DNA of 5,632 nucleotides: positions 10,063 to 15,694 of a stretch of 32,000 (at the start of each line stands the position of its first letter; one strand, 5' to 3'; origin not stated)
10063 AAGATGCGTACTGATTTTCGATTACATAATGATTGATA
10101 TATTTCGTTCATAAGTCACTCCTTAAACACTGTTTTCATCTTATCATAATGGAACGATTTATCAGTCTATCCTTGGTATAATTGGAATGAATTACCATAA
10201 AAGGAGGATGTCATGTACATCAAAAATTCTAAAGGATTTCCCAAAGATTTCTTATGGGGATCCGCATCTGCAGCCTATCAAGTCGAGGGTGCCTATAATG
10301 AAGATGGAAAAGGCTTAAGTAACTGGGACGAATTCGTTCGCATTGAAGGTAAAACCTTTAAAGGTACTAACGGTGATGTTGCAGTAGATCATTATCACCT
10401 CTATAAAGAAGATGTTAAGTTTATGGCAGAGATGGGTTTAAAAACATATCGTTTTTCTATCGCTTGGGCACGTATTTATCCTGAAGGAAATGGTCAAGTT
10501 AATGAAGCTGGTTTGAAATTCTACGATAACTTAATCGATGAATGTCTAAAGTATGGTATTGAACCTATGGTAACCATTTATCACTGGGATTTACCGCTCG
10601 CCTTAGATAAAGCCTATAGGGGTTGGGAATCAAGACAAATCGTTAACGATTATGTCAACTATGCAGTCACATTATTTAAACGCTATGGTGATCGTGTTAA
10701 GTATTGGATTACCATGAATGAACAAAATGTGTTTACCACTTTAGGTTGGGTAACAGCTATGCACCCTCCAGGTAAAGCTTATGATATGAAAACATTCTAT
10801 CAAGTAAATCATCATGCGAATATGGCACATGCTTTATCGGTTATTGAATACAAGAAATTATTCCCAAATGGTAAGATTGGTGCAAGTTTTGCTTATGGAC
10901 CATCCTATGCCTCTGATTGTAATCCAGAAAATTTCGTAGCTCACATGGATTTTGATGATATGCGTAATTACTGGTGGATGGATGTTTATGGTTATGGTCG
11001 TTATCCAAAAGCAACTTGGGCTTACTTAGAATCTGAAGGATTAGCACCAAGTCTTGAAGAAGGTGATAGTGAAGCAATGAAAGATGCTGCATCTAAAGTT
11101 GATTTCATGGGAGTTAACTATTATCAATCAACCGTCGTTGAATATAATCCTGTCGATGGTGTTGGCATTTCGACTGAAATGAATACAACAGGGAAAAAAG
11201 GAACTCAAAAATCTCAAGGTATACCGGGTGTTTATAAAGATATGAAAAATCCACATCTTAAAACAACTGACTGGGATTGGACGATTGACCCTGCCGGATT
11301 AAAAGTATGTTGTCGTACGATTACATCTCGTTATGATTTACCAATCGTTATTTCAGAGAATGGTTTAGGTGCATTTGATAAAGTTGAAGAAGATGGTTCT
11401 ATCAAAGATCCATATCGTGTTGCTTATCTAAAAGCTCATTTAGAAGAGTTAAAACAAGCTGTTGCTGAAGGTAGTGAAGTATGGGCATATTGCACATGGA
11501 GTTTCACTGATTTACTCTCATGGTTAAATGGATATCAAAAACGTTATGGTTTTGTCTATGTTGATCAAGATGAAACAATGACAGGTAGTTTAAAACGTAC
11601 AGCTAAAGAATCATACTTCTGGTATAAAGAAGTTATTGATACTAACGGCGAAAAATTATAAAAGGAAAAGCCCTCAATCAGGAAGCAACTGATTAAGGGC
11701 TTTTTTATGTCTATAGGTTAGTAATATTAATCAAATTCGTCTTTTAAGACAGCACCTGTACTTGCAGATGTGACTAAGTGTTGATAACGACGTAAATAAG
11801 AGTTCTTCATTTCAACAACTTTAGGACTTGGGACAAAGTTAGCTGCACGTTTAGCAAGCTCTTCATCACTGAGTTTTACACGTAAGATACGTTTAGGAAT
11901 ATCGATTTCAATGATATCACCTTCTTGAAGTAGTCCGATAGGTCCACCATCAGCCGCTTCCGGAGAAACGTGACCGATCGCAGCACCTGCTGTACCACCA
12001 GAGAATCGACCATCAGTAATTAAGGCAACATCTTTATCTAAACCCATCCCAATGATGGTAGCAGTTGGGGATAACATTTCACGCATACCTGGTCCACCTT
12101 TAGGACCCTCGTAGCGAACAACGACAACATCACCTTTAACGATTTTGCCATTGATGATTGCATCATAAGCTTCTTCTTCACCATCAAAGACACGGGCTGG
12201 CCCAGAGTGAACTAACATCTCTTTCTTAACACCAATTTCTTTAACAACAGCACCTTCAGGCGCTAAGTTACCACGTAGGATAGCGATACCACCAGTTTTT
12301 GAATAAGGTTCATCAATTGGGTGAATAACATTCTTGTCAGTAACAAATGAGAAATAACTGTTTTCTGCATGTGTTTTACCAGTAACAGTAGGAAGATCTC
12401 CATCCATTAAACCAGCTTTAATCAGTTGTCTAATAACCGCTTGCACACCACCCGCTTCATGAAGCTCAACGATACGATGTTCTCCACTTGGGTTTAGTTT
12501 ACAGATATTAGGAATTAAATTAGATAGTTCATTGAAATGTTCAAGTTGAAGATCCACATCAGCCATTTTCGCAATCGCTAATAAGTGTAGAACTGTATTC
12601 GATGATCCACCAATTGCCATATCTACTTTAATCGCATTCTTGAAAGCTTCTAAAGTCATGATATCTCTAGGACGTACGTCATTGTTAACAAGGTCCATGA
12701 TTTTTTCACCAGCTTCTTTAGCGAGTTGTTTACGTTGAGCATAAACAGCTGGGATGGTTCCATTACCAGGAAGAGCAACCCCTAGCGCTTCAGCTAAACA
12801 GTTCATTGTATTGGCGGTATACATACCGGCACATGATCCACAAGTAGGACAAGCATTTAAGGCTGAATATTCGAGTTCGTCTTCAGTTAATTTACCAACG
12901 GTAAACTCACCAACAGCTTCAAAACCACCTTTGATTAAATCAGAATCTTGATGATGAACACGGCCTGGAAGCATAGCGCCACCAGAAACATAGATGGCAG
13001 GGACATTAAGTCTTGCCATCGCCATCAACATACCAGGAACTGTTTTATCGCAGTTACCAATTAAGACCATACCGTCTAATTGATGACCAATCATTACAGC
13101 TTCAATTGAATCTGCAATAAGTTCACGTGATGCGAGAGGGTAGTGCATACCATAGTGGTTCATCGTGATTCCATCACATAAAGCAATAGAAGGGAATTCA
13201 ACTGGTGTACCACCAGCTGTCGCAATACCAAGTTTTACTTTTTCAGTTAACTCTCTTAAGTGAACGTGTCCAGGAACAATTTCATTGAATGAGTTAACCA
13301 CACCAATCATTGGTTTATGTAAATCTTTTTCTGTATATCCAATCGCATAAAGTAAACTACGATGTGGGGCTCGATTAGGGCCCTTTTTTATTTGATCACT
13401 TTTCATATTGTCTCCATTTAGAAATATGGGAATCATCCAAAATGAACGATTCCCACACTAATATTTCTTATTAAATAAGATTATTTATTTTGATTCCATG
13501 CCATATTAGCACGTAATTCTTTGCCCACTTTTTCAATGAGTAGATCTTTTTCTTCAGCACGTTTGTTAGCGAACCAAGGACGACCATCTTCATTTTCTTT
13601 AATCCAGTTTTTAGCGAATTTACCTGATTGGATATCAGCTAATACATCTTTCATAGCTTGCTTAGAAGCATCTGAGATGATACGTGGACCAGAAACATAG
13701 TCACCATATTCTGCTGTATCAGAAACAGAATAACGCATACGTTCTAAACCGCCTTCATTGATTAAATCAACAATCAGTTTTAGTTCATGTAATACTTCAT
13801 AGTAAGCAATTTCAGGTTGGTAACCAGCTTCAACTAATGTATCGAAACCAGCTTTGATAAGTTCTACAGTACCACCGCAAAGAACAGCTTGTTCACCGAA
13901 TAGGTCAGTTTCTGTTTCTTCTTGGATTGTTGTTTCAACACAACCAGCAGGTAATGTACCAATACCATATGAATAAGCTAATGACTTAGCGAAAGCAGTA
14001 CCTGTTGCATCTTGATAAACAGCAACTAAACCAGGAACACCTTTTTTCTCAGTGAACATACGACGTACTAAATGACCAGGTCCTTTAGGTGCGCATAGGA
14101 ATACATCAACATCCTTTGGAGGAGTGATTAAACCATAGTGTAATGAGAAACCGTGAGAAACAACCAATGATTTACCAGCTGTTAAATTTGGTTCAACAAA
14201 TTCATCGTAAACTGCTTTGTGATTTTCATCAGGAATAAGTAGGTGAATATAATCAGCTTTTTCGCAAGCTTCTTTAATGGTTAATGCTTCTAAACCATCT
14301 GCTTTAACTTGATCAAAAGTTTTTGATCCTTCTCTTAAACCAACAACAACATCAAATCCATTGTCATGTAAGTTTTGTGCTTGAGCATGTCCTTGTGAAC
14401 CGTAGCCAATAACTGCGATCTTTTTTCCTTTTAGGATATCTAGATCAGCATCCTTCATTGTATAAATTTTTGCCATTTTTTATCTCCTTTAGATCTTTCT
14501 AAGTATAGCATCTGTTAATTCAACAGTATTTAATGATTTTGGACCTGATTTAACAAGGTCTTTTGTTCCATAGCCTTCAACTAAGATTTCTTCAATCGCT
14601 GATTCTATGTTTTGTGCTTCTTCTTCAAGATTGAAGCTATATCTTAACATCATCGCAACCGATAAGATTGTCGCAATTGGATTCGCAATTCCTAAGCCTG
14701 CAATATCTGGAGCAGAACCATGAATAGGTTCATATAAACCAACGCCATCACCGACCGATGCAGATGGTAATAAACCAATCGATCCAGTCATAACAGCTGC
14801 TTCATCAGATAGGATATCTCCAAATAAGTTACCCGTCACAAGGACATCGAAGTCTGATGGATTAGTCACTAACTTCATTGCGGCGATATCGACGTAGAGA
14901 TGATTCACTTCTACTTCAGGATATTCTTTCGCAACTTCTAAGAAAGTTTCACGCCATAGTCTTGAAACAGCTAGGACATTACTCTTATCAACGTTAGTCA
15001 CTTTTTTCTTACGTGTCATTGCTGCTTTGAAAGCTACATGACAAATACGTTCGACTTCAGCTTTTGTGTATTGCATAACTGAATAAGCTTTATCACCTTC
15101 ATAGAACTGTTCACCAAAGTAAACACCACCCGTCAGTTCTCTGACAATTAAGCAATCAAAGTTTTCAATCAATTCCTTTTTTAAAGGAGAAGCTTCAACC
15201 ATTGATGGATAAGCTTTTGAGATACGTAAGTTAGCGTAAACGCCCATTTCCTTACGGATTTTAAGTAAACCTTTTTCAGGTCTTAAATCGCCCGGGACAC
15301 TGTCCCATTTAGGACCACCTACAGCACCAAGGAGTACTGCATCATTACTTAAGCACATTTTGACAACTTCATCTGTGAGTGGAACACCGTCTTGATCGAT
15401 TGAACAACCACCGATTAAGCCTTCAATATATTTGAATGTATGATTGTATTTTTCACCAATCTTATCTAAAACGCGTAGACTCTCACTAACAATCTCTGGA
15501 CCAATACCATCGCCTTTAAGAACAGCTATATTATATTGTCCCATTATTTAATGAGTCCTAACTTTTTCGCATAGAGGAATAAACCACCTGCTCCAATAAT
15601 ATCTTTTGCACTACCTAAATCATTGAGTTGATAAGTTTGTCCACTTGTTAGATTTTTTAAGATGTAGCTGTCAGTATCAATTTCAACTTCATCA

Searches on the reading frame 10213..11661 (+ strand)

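Call 52: search_protein_families(library=pfam, proteins=[window:10213-11661:+], max_evalue=0.00001)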
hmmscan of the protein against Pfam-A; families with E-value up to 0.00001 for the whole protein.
window:10213-11661:+ (482 aa): 1 family
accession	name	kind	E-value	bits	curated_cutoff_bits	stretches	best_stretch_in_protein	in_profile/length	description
PF00232.24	Glyco_hydro_1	-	1.2e-161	538.7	22.6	1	7-479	3-452/453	Glycosyl hydrolase family 1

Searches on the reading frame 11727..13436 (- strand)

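Call 52: search_protein_families(library=pfam, proteins=[window:11727-13436:-], max_evalue=0.00001)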
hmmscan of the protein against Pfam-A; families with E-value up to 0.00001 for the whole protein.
window:11727-13436:- (569 aa): 2 families
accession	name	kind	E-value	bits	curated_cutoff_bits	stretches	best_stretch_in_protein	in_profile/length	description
PF00920.27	ILVD_EDD_N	-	2.8e-133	444.4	27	1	41-359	1-316/316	Dihydroxy-acid/6-phosphogluconate dehydratase N-terminal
PF24877.1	ILV_EDD_C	-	2.9e-80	268.7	27.7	1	369-562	1-191/191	Dihydroxy-acid/6-phosphogluconate dehydratase C-terminal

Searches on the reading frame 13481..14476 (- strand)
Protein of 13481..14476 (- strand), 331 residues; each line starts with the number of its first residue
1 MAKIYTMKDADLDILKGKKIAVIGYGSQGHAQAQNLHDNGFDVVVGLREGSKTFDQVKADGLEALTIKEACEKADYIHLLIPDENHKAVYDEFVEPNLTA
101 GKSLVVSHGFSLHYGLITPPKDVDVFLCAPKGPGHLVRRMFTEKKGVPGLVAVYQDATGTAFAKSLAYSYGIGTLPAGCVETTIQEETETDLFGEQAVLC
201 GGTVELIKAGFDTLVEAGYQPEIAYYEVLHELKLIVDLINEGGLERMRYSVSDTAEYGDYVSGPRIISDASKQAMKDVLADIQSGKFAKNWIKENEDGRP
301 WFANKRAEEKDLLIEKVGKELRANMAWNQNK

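Call 52: search_protein_families(library=pfam, proteins=[window:13481-14476:-], max_evalue=0.00001)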
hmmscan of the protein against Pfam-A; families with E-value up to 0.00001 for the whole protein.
window:13481-14476:- (331 aa): 5 families
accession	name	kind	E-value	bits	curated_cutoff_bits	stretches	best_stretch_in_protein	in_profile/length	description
PF07991.19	KARI_N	-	3.7e-67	225.4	20.6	1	14-178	1-165/165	Acetohydroxy acid isomeroreductase, NADPH-binding domain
PF01450.25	KARI_C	-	2.6e-62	209.8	29.1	1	185-327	2-144/144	Ketol-acid reductoisomerase, C-terminal domain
PF03807.23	F420_oxidored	-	6.1e-08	33.6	21.6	1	19-105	1-89/94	NADP oxidoreductase coenzyme F420-dependent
PF03446.21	NAD_binding_2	-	7.5e-08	33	21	1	19-105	1-90/161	NAD binding domain of 6-phosphogluconate dehydrogenase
PF02826.25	2-Hacid_dh_C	-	4e-06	26.8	25.1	1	14-86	33-106/178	D-isomer specific 2-hydroxyacid dehydrogenase, NAD binding domain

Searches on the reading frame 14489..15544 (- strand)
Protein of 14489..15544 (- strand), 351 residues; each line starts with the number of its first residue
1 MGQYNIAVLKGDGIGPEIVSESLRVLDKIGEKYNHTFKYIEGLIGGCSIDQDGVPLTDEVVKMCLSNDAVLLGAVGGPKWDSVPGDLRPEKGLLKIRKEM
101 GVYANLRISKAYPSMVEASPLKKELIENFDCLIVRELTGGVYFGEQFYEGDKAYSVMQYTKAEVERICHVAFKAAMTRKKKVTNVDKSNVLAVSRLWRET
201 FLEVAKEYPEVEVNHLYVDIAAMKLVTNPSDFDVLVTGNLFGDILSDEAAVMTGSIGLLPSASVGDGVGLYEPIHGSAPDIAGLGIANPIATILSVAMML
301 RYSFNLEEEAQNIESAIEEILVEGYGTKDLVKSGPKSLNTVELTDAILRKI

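Call 52: search_protein_families(library=pfam, proteins=[window:14489-15544:-], max_evalue=0.00001)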
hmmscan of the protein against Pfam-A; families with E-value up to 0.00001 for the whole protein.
window:14489-15544:- (351 aa): 1 family
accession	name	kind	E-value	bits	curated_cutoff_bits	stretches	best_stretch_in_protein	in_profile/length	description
PF00180.25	Iso_dh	-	2.3e-134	448.5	27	1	5-347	1-348/348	Isocitrate/isopropylmalate dehydrogenase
